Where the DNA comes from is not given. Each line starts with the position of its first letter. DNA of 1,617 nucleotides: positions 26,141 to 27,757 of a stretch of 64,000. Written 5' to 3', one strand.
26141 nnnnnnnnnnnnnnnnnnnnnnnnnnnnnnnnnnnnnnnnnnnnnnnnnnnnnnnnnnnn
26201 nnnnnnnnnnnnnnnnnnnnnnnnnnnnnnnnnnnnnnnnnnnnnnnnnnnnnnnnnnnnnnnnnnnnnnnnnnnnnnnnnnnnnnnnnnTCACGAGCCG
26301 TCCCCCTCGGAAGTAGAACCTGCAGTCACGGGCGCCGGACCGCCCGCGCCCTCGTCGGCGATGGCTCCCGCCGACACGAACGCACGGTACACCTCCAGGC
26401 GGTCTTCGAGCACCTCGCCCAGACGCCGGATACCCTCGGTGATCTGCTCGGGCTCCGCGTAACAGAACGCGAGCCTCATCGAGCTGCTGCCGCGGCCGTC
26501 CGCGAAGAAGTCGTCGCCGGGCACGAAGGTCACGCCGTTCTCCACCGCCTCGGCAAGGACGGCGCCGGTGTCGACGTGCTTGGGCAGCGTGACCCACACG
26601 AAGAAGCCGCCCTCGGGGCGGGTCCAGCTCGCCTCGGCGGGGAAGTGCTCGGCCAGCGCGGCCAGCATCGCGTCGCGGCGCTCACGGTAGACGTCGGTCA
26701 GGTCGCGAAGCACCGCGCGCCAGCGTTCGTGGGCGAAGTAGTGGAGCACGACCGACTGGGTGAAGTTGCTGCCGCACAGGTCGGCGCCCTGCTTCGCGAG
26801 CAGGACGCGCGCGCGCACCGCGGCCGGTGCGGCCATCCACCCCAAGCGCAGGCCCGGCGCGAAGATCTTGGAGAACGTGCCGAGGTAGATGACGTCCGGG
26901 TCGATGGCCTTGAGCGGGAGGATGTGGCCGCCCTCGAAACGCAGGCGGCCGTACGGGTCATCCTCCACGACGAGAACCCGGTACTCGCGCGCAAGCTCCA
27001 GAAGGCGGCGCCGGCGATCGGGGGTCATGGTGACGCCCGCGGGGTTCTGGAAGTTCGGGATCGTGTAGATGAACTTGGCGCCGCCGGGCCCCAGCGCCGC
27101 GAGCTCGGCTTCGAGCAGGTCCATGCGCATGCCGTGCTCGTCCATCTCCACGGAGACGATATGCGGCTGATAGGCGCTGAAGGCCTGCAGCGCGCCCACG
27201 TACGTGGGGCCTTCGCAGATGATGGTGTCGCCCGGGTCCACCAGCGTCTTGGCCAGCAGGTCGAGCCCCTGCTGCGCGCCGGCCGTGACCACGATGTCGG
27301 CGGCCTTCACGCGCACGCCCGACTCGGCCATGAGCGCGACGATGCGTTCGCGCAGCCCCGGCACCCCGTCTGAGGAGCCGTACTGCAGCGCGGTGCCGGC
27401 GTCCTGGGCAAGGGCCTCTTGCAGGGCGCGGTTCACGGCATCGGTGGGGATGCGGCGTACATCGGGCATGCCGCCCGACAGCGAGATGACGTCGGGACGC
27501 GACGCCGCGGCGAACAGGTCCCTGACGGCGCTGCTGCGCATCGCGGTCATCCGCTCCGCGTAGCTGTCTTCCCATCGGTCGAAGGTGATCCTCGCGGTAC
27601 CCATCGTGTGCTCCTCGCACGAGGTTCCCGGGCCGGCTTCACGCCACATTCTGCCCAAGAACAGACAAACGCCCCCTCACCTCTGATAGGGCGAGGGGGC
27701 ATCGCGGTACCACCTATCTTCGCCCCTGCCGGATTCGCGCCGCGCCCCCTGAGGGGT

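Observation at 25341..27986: T-box leader with intrinsic terminator in front of an aminotransferase translationally coupled to ddl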

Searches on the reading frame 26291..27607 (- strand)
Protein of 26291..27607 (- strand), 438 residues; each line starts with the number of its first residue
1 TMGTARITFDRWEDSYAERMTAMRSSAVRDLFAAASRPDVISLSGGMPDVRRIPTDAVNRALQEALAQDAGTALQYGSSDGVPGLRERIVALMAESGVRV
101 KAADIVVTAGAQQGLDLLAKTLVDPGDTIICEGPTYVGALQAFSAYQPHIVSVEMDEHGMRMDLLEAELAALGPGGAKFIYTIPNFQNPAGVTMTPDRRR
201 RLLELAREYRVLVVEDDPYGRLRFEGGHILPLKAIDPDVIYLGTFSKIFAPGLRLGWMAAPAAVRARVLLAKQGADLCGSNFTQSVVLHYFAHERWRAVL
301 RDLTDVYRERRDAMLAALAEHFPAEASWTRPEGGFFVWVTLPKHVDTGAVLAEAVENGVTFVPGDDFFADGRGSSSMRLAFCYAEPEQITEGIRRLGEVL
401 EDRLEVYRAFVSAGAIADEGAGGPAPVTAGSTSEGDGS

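Call 7: search_protein_families(library=ncbifam, proteins=[window:26291-27607:-], max_evalue=0.00001)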
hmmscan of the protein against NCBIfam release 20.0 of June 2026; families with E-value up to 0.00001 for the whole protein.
window:26291-27607:- (438 aa): 64 families (the best 25 are shown)
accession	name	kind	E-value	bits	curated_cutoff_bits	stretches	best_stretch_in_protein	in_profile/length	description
NF052282.1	PLP_TF_PdxR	equivalog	2.7e-78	264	320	1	37-396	91-447/448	MocR-like pyridoxine biosynthesis transcription factor PdxR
NF052290.2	MocR_like_YczR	exception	1.9e-69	234.6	487.4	1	35-398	99-456/458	MocR-like transcription factor YczR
TIGR04461.1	endura_MppQ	equivalog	2.1e-59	201.5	540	1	38-398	12-378/392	enduracididine biosynthesis enzyme MppQ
NF052281.1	rhizopine_MocR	equivalog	1.3e-55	189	650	1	19-399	102-478/479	rhizopine catabolism transcriptional regulator MocR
NF041364.1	GntC_guanitoxin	equivalog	2.5e-48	164.8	415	1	51-398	9-355/356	guanitoxin biosynthesis PLP-dependent (S)-gamma-hydroxy-L-arginine cyclodehydratase GntC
NF052286.1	ecto_TF_EhuR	exception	3e-45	154.6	480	1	34-406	89-455/458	MocR-like ectoine utilization transcription factor EhuR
NF004770.0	PRK06108.1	subfamily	1.5e-40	139.3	422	1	14-402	11-394/396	pyridoxal phosphate-dependent aminotransferase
NF005601.0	PRK07337.1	equivalog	1.3e-34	120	496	1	36-400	33-392/394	pyridoxal phosphate-dependent aminotransferase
NF005305.0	PRK06836.1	equivalog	5.5e-34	118.1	376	1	38-398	34-389/396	pyridoxal phosphate-dependent aminotransferase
NF052285.1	GABA_TF_GabR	exception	2.7e-33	115.5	600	1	35-400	89-456/456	MocR-like transcriptional regulator GabR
NF005732.0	PRK07550.1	equivalog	1e-32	113.7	366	1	36-398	30-386/389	aminotransferase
NF005744.0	PRK07568.1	subfamily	4.1e-32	111.5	389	1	17-401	4-391/398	pyridoxal phosphate-dependent aminotransferase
NF006229.0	PRK08361.1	equivalog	7.3e-32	110.8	624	1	17-402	11-390/391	aspartate aminotransferase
NF041091.1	asp_aminotase_Arch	equivalog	3.4e-30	105.1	550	1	38-400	27-375/376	aspartate aminotransferase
NF012025.0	PRK15481.1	equivalog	3.9e-29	101.6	573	1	35-390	83-420/432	MocR-like B6 salvage transcription factor PtsJ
NF006230.0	PRK08363.1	equivalog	5.1e-27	94.7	534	1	54-404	47-396/398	alanine aminotransferase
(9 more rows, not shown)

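Call 8: search_protein_families(library=pfam, proteins=[window:26291-27607:-], max_evalue=0.001)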
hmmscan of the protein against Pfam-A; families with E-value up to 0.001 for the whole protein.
window:26291-27607:- (438 aa): 2 families
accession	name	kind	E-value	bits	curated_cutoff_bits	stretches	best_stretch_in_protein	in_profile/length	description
PF00155.27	Aminotran_1_2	-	9.9e-38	130.7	19.7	1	39-396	2-361/361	Aminotransferase class I and II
PF12897.13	Asp_aminotransf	-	1.1e-10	41.4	27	1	126-387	124-396/421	Aspartate amino-transferase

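Call 10: find_homologous_proteins(query=window:26291-27607:-, max_evalue=1e-30)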
Query window:26291-27607:- (438 aa): 7720 proteins with E <= 1e-30 among 8000 candidates; the best 120 are listed.
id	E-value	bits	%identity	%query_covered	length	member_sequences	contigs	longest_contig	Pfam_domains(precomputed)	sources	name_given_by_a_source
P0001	4.2e-288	973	100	100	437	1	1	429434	PF00155.28,PF12897.14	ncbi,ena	-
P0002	1.5e-250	850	87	98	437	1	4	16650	PF00155.28,PF12897.14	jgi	jgi:2-aminoadipate transaminase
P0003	1.5e-248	843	87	98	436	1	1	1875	PF00155.28,PF12897.14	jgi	jgi:2-aminoadipate transaminase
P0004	2.6e-240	816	84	100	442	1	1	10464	PF00155.28,PF12897.14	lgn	-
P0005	6.6e-240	814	85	95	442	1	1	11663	PF00155.28,PF12897.14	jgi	jgi:2-aminoadipate transaminase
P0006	2.4e-218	743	79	95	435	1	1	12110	PF00155.28,PF12897.14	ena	-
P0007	1.3e-215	734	78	96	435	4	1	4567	PF00155.28,PF12897.14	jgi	-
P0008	1.2e-213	728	78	95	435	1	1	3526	PF00155.28,PF12897.14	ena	-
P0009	5.1e-212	723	78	96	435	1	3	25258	PF00155.28,PF12897.14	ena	-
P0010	2.2e-207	707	76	95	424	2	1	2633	PF00155.28,PF12897.14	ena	-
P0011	1.0e-206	705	75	95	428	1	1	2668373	PF00155.28,PF12897.14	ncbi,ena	-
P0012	2.3e-206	704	76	95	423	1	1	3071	PF00155.28,PF12897.14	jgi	jgi:2-aminoadipate transaminase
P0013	3.3e-205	700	75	95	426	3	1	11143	PF00155.28,PF12897.14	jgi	jgi:2-aminoadipate transaminase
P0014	7.9e-205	699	75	93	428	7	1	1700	PF00155.28,PF12897.14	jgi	jgi:2-aminoadipate transaminase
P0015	1.0e-204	699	73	95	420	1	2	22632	PF00155.28,PF12897.14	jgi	jgi:2-aminoadipate transaminase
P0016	2.4e-204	697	74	98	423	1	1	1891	PF00155.28,PF12897.14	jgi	jgi:2-aminoadipate transaminase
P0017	3.3e-204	697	75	95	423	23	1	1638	PF00155.28,PF12897.14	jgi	jgi:2-aminoadipate transaminase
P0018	9.4e-204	695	74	95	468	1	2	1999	PF00155.28,PF12897.14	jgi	jgi:2-aminoadipate transaminase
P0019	1.8e-203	694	46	94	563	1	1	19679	PF00155.28,PF12897.14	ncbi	-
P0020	2.1e-203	694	74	95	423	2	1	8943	PF00155.28,PF12897.14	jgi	jgi:2-aminoadipate transaminase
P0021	4.5e-203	693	73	96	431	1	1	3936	PF00155.28,PF12897.14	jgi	jgi:2-aminoadipate transaminase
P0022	1.0e-202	692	72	99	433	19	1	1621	PF00155.28,PF12897.14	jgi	jgi:2-aminoadipate transaminase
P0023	1.9e-202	691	74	93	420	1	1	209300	PF00155.28,PF12897.14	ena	-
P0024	3.1e-202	690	74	93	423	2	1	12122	PF00155.28,PF12897.14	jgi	-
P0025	3.5e-202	690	74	95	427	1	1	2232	PF00155.28,PF12897.14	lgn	-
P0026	3.6e-202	690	73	95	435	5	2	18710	PF00155.28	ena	-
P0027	1.1e-201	689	73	96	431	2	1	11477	PF00155.28,PF12897.14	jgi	jgi:2-aminoadipate transaminase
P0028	1.9e-201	688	72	95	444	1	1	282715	PF00155.28,PF12897.14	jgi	jgi:2-aminoadipate transaminase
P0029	7.6e-201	686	72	97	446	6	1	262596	PF00155.28,PF12897.14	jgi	jgi:2-aminoadipate transaminase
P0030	8.4e-201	686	72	96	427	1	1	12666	PF00155.28,PF12897.14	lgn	-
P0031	1.2e-200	685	73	95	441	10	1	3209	PF00155.28,PF12897.14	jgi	jgi:2-aminoadipate transaminase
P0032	5.3e-200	683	72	94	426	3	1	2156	PF00155.28,PF12897.14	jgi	jgi:2-aminoadipate transaminase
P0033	1.6e-199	681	72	95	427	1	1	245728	PF00155.28,PF12897.14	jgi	jgi:2-aminoadipate transaminase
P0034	2.6e-199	681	72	95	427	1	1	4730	PF00155.28,PF12897.14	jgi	jgi:2-aminoadipate transaminase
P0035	5.6e-199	680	73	96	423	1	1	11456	PF00155.28,PF12897.14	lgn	-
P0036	8.4e-199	679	73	93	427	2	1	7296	PF00155.28,PF12897.14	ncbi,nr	ncbi:MAG: PLP-dependent aminotransferase family protein [Coriobacteriia bacterium]|nr:PLP-dependent 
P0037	9.8e-199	679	72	95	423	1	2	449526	PF00155.28,PF12897.14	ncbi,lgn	-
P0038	1.7e-198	678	72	96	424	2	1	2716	PF00155.28,PF12897.14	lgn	-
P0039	3.4e-198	677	71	97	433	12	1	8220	PF00155.28,PF12897.14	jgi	jgi:2-aminoadipate transaminase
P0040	5.0e-198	676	69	100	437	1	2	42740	PF00155.28,PF12897.14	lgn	-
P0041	5.1e-198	676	72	95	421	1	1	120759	PF00155.28,PF12897.14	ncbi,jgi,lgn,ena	ncbi:MAG: PLP-dependent aminotransferase family protein [Coriobacteriia bacterium]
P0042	6.1e-198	676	72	93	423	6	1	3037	PF00155.28,PF12897.14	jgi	jgi:2-aminoadipate transaminase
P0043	8.9e-198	676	71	97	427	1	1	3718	PF00155.28,PF12897.14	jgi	jgi:2-aminoadipate transaminase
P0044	1.0e-197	675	72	94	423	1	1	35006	PF00155.28,PF12897.14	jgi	jgi:2-aminoadipate transaminase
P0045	1.2e-197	675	72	95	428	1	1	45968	PF00155.28,PF12897.14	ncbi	-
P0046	1.2e-197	675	72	95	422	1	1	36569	PF00155.28,PF12897.14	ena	-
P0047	1.3e-197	675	71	95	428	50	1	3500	PF00155.28,PF12897.14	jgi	-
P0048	2.0e-197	674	72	95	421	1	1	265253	PF00155.28,PF12897.14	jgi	-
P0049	2.1e-197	674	72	96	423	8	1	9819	PF00155.28,PF12897.14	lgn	-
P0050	2.1e-197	674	73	93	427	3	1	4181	PF00155.28,PF12897.14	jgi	jgi:2-aminoadipate transaminase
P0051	2.2e-197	674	72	94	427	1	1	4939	PF00155.28,PF12897.14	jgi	jgi:2-aminoadipate transaminase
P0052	2.2e-197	674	71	96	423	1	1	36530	PF00155.28,PF12897.14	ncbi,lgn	-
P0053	2.6e-197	674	72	96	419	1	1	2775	PF00155.28,PF12897.14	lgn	-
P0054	2.9e-197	674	73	96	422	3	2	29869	PF00155.28,PF12897.14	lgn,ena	-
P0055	3.4e-197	674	72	95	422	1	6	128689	PF00155.28,PF12897.14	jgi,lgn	jgi:2-aminoadipate transaminase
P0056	3.6e-197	674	72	96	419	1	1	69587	PF00155.28,PF12897.14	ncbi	-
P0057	5.4e-197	673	73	96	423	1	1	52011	PF00155.28,PF12897.14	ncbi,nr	ncbi:MAG: PLP-dependent aminotransferase family protein [Actinomycetota bacterium]|nr:PLP-dependent 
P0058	6.0e-197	673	72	95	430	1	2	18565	PF00155.28,PF12897.14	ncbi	-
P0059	9.4e-197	672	71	95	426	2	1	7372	PF00155.28,PF12897.14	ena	-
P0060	9.5e-197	672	73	96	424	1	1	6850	PF00155.28,PF12897.14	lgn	-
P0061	1.0e-196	672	72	95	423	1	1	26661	PF00155.28,PF12897.14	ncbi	ncbi:MAG: PLP-dependent aminotransferase family protein [Anaerosomatales bacterium]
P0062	1.5e-196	672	73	95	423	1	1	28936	PF00155.28,PF12897.14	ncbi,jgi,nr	ncbi:MAG: PLP-dependent aminotransferase family protein [Coriobacteriia bacterium]|nr:PLP-dependent 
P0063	1.5e-196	672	73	95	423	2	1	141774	PF00155.28,PF12897.14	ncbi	-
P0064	1.6e-196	672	72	96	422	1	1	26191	PF00155.28,PF12897.14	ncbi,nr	ncbi:MAG: PLP-dependent aminotransferase family protein [Coriobacteriia bacterium]|nr:PLP-dependent 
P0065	1.7e-196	671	72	95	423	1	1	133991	PF00155.28,PF12897.14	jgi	jgi:2-aminoadipate transaminase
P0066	1.8e-196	671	72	95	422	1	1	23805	PF00155.28,PF12897.14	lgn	-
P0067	2.8e-196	671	71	96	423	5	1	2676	PF00155.28,PF12897.14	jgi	-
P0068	3.2e-196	671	71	96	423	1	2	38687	PF00155.28,PF12897.14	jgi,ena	-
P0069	3.5e-196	670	71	95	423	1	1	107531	PF00155.28,PF12897.14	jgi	-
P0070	5.0e-196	670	73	95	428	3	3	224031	PF00155.28,PF12897.14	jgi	jgi:2-aminoadipate transaminase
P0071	5.2e-196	670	72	95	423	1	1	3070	PF00155.28,PF12897.14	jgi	jgi:2-aminoadipate transaminase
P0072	5.7e-196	670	71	95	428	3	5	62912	PF00155.28,PF12897.14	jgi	jgi:2-aminoadipate transaminase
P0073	6.4e-196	670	72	95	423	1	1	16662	PF00155.28,PF12897.14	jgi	jgi:2-aminoadipate transaminase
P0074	7.2e-196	669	70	97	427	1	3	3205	PF00155.28,PF12897.14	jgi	jgi:2-aminoadipate transaminase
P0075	7.4e-196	669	71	95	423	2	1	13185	PF00155.28,PF12897.14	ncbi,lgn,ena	-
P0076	7.7e-196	669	72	95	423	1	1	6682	PF00155.28,PF12897.14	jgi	jgi:2-aminoadipate transaminase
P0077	9.4e-196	669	72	95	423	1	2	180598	PF00155.28,PF12897.14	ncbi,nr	ncbi:MAG: PLP-dependent aminotransferase family protein [Anaerosomatales bacterium]|nr:PLP-dependent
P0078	9.6e-196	669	72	95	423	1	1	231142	PF00155.28,PF12897.14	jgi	jgi:2-aminoadipate transaminase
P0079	1.0e-195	669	71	95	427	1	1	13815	PF00155.28,PF12897.14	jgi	-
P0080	2.0e-195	668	72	95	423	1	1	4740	PF00155.28,PF12897.14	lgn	-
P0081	2.0e-195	668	72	95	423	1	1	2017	PF00155.28,PF12897.14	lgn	-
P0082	2.3e-195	668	72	96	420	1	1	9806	PF00155.28,PF12897.14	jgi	jgi:2-aminoadipate transaminase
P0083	2.3e-195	668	72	95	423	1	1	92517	PF00155.28,PF12897.14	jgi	jgi:2-aminoadipate transaminase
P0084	3.7e-195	667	71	96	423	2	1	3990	PF00155.28,PF12897.14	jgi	-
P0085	4.4e-195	667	72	94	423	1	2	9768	PF00155.28,PF12897.14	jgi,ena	-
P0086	4.8e-195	667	72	93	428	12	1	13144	PF00155.28,PF12897.14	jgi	jgi:2-aminoadipate transaminase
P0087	6.2e-195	666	71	95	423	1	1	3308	PF00155.28,PF12897.14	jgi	jgi:2-aminoadipate transaminase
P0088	6.2e-195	666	70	96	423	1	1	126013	PF00155.28,PF12897.14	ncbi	-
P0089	9.1e-195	666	71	96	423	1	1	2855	PF00155.28,PF12897.14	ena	-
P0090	1.6e-194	665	71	95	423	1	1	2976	PF00155.28,PF12897.14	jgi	jgi:2-aminoadipate transaminase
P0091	1.8e-194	665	71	95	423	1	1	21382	PF00155.28,PF12897.14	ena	-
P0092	1.9e-194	665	71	95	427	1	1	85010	PF00155.28,PF12897.14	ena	-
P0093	2.7e-194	664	72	95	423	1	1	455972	PF00155.28,PF12897.14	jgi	-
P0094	2.8e-194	664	72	95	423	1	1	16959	PF00155.28,PF12897.14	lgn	-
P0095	3.4e-194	664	71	96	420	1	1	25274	PF00155.28,PF12897.14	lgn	-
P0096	3.8e-194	664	71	96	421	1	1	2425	PF00155.28,PF12897.14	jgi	jgi:2-aminoadipate transaminase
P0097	3.9e-194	664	71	96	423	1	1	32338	PF00155.28,PF12897.14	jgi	-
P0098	4.2e-194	664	70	95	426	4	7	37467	PF00155.28,PF12897.14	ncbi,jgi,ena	ncbi:MAG TPA: PLP-dependent aminotransferase family protein [Coriobacteriia bacterium]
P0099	5.3e-194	663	71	96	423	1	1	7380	PF00155.28,PF12897.14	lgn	-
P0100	5.4e-194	663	72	94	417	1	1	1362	PF00155.28,PF12897.14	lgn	-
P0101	5.5e-194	663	72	95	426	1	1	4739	PF00155.28,PF12897.14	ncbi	-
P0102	5.6e-194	663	71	95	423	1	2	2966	PF00155.28,PF12897.14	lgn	-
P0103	5.9e-194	663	73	95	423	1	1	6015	PF00155.28,PF12897.14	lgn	-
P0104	6.4e-194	663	71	96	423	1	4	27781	PF00155.28,PF12897.14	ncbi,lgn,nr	ncbi:MAG: PLP-dependent aminotransferase family protein [Actinobacteria bacterium]|nr:PLP-dependent 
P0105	1.1e-193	662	74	91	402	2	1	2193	PF00155.28,PF12897.14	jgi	jgi:2-aminoadipate transaminase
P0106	1.1e-193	662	72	94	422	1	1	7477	PF00155.28,PF12897.14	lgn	-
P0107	1.3e-193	662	69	96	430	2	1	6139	PF00155.28,PF12897.14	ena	-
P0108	1.7e-193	662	70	95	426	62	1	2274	PF00155.28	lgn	-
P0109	1.7e-193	662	69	95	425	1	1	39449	PF00155.28,PF12897.14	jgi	jgi:2-aminoadipate transaminase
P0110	1.7e-193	662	71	95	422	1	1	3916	PF00155.28,PF12897.14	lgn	-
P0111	1.8e-193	661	71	96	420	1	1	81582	PF00155.28,PF12897.14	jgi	jgi:2-aminoadipate transaminase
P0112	1.9e-193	661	70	94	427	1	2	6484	PF00155.28,PF12897.14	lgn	-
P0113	1.9e-193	661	68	96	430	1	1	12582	PF00155.28,PF12897.14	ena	-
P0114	1.9e-193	661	70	95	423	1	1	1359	PF00155.28,PF12897.14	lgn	-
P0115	2.0e-193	661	71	96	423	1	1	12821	PF00155.28,PF12897.14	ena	-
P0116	2.5e-193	661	71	96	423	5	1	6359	PF00155.28,PF12897.14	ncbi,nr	ncbi:MAG: PLP-dependent aminotransferase family protein [Coriobacteriia bacterium]|nr:PLP-dependent 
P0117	3.1e-193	661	71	95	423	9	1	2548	PF00155.28,PF12897.14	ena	-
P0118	3.3e-193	661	71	96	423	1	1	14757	PF00155.28,PF12897.14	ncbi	-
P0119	3.5e-193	660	70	96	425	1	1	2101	PF00155.28,PF12897.14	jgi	jgi:2-aminoadipate transaminase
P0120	4.6e-193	660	69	96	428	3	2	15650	PF00155.28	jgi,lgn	jgi:2-aminoadipate transaminase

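Call 12: find_related_loci(query=A1, collection=genome_contigs, flank=3000)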
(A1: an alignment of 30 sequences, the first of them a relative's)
Query A1 (437 aa) in genome_contigs; peptide patterns used: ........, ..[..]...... (x = any residue, [..] = any of these).
599 stretches matched a pattern (row limit reached: there are more); 572 encode a relative of the query (tblastn E <= 1e-3); the best 80 are kept; 80 distinct loci.
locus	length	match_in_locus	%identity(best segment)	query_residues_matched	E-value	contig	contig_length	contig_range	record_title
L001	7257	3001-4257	69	1-419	0e+0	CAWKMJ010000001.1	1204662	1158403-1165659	MAG: uncultured Actinomycetes bacterium isolate MFD03804.bin.3.153 genome assembly, contig: contig_12476, whole genome s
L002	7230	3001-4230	73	1-410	0e+0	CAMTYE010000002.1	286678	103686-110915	MAG: uncultured actinobacterium isolate G04_MAG_00041 genome assembly, contig: G04_MAG_00041_000000000005, whole genome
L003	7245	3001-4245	73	1-415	0e+0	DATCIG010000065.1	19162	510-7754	MAG TPA_asm: Coriobacteriia bacterium isolate SMAG_U7853 k141_247970, whole genome shotgun sequence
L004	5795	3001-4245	69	1-415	0e+0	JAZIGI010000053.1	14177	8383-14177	MAG: Actinomycetota bacterium isolate R1July2020-bin.2 R1July2020-bin.2_NODE_1963_length_141773.407829, whole genome sho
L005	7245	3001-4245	70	1-415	0e+0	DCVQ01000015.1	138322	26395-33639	MAG TPA_asm: Actinobacteria bacterium UBA2184 UBA2184_contig_6274, whole genome shotgun sequence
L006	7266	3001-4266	68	1-422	0e+0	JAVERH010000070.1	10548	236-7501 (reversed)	MAG: Coriobacteriia bacterium isolate BF1_105 scaffold_832_c3_biofilm_2017, whole genome shotgun sequence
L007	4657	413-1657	72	1-415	0e+0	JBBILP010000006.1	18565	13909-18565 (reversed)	MAG: Actinomycetota bacterium isolate BQS170218_bin_211 NODE_1770_length_18565_cov_2.22242, whole genome shotgun sequenc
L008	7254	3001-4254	70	1-418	0e+0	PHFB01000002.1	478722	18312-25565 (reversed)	MAG: Actinobacteria bacterium HGW-Actinobacteria-1 bjp_ig2102_scaffold_53, whole genome shotgun sequence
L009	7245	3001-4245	69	1-415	0e+0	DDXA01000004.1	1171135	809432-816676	MAG TPA_asm: Actinobacteria bacterium UBA2272 UBA2272_contig_7, whole genome shotgun sequence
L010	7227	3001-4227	69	1-409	0e+0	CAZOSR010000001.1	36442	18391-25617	MAG TPA_asm: uncultured Coriobacteriaceae bacterium isolate binchicken_co27_17 genome assembly, contig: NODE_1985_length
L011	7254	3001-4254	70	1-418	0e+0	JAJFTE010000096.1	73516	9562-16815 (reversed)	MAG: Actinomycetes bacterium isolate bin.129 k141_4331208, whole genome shotgun sequence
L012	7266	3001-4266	67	1-421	0e+0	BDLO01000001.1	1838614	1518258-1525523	Coriobacteriaceae bacterium EMTCatB1 DNA, scaffold1, whole genome shotgun sequence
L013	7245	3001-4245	72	1-415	0e+0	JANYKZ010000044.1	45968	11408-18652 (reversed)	MAG: Coriobacteriia bacterium isolate GL140_5_metabinner_73_sub GL140_5_k141_1035266, whole genome shotgun sequence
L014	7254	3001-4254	70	1-418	0e+0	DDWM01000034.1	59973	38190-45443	MAG TPA_asm: Actinobacteria bacterium UBA2286 UBA2286_contig_7646, whole genome shotgun sequence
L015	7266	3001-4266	68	1-426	0e+0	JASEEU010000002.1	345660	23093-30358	MAG: Anaerosomatales bacterium isolate Yes46-06 NODE_2_length_345660_cov_16.088306, whole genome shotgun sequence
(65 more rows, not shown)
